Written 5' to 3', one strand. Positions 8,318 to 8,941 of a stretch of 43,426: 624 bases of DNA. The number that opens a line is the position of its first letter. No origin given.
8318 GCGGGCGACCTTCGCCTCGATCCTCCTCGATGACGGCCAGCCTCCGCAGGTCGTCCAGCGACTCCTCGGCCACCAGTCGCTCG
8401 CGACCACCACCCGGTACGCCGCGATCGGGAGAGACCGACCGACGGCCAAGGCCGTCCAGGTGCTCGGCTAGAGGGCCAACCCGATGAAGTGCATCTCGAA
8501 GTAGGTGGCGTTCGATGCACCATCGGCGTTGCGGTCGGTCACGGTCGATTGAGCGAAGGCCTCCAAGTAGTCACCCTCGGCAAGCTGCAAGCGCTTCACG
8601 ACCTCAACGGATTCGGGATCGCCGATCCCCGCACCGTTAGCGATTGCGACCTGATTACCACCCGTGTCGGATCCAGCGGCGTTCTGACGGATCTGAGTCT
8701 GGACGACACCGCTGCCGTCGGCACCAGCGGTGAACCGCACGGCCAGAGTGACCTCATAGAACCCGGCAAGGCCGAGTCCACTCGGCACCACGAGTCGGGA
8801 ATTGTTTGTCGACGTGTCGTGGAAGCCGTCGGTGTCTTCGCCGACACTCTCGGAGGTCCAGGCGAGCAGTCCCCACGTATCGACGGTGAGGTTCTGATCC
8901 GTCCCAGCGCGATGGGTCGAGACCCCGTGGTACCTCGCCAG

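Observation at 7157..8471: tRNA 3'-end mimic inside the repressor ORF: integration-dependent-immunity-type switch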

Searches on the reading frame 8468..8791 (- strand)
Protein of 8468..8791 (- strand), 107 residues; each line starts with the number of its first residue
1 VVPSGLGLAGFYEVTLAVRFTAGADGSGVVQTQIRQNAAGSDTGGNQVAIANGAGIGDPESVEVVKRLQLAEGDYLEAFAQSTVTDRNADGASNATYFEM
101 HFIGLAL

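Call 5: search_protein_families(library=pfam, proteins=[window:8468-8791:-], max_evalue=0.01)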
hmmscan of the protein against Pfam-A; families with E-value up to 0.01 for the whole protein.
window:8468-8791:- (107 aa): 0 families

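Call 81: search_protein_families(library=phrogs, proteins=[window:8468-8791:-], max_evalue=0.001)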
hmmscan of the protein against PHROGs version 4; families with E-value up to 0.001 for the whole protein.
window:8468-8791:- (107 aa): 0 families
